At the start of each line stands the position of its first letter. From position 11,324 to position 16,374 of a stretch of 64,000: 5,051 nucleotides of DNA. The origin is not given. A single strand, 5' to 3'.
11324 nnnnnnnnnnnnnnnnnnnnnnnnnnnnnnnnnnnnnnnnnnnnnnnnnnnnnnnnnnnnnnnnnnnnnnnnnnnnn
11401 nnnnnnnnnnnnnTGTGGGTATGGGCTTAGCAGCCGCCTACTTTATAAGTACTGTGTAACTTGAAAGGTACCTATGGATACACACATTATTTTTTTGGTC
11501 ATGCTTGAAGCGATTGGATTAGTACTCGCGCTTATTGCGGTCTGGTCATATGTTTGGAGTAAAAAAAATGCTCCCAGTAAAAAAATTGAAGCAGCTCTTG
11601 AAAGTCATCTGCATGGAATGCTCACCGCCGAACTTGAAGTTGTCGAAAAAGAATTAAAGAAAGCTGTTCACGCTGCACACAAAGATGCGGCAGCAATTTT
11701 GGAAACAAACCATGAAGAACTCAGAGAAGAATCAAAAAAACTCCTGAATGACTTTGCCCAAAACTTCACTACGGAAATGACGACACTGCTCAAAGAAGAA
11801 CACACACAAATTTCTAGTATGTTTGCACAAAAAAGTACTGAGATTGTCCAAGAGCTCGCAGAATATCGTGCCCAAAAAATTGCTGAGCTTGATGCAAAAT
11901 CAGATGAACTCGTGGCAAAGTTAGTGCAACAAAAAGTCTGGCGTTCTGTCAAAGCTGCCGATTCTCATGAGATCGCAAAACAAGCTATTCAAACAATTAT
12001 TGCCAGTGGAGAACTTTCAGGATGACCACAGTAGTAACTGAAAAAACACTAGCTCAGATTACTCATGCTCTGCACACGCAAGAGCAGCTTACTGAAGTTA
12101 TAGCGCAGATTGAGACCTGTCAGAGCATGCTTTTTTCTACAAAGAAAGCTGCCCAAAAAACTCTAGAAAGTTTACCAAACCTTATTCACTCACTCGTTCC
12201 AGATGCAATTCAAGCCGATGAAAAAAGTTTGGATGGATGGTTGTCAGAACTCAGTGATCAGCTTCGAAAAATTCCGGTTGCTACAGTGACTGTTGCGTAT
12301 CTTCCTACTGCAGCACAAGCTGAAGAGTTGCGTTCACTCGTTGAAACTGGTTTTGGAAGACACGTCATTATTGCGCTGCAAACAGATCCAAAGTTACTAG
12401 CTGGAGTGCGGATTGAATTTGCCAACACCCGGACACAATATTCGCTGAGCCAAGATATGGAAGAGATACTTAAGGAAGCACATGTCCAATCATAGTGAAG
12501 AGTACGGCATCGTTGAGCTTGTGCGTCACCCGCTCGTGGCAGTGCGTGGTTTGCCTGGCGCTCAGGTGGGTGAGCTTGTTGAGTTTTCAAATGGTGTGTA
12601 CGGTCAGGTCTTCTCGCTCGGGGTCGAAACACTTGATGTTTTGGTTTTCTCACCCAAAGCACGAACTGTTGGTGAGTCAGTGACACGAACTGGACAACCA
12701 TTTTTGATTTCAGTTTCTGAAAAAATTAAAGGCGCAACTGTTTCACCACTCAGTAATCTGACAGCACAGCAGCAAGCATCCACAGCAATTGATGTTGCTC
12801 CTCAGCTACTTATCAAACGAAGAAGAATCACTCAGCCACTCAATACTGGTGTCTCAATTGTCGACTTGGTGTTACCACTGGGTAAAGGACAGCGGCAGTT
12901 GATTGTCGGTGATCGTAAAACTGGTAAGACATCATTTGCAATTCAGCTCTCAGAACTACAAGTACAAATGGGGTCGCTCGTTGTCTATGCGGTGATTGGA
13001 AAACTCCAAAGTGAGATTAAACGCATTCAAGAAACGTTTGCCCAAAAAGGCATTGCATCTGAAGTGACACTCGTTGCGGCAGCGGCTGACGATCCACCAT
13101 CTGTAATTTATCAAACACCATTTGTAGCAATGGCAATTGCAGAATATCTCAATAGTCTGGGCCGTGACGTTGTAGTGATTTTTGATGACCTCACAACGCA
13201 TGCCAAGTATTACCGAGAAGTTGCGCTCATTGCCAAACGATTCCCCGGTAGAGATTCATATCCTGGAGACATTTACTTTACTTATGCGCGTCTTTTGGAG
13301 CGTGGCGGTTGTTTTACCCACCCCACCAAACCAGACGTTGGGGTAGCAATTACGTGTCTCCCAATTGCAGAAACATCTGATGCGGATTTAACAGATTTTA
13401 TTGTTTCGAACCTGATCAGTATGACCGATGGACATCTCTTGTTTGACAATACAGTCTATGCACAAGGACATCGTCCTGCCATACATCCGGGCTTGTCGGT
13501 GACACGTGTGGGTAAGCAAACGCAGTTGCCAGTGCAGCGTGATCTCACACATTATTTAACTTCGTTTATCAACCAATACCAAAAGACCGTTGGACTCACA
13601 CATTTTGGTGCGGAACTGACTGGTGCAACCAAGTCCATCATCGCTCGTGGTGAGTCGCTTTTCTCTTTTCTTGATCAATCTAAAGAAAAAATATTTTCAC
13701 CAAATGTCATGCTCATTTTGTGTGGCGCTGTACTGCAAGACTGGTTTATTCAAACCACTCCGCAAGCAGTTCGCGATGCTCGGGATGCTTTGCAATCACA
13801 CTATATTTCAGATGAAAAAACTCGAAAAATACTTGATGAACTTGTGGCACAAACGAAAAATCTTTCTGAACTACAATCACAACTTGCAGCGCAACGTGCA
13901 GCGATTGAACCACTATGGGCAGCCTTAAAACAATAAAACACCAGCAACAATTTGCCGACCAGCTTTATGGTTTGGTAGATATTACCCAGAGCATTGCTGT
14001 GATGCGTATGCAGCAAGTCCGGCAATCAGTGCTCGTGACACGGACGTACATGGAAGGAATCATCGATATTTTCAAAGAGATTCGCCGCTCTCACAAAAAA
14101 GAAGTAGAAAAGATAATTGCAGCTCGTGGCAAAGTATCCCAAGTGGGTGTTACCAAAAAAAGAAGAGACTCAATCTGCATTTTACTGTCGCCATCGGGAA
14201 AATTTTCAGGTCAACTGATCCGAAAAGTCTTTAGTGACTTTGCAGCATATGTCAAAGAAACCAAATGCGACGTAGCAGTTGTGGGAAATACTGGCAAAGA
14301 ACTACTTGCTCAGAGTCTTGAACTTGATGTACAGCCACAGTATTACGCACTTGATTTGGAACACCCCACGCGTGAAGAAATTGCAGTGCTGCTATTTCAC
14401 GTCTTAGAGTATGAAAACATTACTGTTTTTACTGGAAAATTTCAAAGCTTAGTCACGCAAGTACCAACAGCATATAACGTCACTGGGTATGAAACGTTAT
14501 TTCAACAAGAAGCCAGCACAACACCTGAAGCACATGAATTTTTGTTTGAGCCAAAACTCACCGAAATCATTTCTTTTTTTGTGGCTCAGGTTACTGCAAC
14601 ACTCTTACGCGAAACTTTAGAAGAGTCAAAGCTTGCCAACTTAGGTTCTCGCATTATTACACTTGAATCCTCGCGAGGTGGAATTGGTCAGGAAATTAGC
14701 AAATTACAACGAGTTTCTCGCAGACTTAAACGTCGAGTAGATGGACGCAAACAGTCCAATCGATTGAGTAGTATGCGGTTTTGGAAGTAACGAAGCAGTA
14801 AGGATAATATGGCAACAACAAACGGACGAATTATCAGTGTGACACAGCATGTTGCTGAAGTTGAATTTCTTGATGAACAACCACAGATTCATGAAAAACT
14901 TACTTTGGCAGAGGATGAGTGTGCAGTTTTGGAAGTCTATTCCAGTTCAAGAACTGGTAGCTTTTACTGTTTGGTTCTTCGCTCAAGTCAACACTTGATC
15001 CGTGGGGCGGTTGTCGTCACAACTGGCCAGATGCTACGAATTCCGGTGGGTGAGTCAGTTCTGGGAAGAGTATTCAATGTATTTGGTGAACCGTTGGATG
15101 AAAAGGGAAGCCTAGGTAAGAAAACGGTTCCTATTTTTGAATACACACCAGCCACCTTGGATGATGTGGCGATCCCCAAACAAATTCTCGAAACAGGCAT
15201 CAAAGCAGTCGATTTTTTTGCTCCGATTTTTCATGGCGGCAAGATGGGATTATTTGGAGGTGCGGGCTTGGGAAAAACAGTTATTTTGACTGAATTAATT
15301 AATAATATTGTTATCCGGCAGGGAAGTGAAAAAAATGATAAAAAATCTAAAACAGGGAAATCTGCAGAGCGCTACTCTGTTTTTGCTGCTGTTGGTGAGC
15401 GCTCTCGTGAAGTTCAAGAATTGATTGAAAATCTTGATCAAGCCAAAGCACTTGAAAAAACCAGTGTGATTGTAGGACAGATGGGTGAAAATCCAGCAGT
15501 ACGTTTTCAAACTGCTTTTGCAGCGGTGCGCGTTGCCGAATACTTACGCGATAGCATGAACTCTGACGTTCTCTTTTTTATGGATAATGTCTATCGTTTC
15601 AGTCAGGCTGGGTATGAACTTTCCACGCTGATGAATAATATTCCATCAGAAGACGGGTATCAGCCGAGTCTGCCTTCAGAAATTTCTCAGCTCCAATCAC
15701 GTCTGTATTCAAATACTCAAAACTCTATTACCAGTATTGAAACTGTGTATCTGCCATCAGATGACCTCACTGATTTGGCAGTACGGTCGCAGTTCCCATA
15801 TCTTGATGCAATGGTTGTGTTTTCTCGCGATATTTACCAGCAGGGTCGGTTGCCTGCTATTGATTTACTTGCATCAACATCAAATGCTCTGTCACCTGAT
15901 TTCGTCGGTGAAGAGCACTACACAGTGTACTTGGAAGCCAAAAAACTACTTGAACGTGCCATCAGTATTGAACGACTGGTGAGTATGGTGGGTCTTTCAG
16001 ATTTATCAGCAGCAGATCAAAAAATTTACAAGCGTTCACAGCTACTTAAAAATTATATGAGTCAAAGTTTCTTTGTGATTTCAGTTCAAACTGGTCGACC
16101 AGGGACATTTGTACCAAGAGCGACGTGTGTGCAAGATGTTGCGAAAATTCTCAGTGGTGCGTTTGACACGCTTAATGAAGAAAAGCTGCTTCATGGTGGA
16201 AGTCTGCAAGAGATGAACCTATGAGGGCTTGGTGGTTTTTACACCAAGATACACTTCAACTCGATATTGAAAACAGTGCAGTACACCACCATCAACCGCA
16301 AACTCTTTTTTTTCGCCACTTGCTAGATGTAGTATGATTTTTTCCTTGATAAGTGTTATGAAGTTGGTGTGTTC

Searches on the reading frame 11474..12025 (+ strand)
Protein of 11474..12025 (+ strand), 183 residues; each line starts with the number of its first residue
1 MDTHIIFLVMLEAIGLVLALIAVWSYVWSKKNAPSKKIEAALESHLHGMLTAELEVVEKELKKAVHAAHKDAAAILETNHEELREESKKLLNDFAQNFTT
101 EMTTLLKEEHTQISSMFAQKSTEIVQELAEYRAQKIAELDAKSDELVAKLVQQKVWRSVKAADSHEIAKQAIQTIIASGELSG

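Call 9: search_protein_families(library=pfam, proteins=[window:11474-12025:+], max_evalue=0.001)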
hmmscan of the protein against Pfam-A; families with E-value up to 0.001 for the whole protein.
window:11474-12025:+ (183 aa): 1 family
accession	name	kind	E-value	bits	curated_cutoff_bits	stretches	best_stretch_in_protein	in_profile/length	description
PF02120.21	Flg_hook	-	0.00017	21.8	29.8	1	29-86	6-63/85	Flagellar hook-length control protein FliK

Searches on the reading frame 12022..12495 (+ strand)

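Call 97: search_protein_families(library=pfam, proteins=[window:12022-12495:+], max_evalue=0.0001)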
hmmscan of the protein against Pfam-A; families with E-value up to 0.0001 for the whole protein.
window:12022-12495:+ (157 aa): 1 family
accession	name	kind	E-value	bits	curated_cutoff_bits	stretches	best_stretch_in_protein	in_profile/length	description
PF00213.23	OSCP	-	3e-09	37.6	22.3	1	7-149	23-168/172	ATP synthase delta (OSCP) subunit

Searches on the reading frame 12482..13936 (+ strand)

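Call 9: search_protein_families(library=pfam, proteins=[window:12482-13936:+], max_evalue=0.001)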
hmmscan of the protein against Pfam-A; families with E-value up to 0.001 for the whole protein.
window:12482-13936:+ (484 aa): 2 families
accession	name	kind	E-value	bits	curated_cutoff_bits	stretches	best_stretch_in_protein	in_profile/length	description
PF00006.31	ATP-synt_ab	-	1.7e-56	191.7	29.5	1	123-340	1-212/213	ATP synthase alpha/beta family, nucleotide-binding domain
PF00306.32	ATP-synt_ab_C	-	2.6e-08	34.7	27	1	348-469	1-120/126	ATP synthase alpha/beta chain, C terminal domain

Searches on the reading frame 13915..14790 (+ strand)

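Call 9: search_protein_families(library=pfam, proteins=[window:13915-14790:+], max_evalue=0.001)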
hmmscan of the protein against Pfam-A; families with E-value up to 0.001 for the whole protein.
window:13915-14790:+ (291 aa): 1 family
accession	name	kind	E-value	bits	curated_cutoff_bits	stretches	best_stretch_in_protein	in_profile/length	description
PF00231.24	ATP-synt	-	1.2e-16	61.7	39.9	1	4-271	2-266/285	ATP synthase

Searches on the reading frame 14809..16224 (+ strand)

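Call 9: search_protein_families(library=pfam, proteins=[window:14809-16224:+], max_evalue=0.001)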
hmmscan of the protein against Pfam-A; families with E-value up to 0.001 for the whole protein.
window:14809-16224:+ (471 aa): 2 families
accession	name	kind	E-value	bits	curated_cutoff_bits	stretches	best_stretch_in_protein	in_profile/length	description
PF00006.31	ATP-synt_ab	-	1.5e-60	204.9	29.5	1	130-358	1-213/213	ATP synthase alpha/beta family, nucleotide-binding domain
PF22919.1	ATP-synt_VA_C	-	6e-09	36.3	24.7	1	364-435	6-79/101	C-terminal domain of V and A type ATP synthase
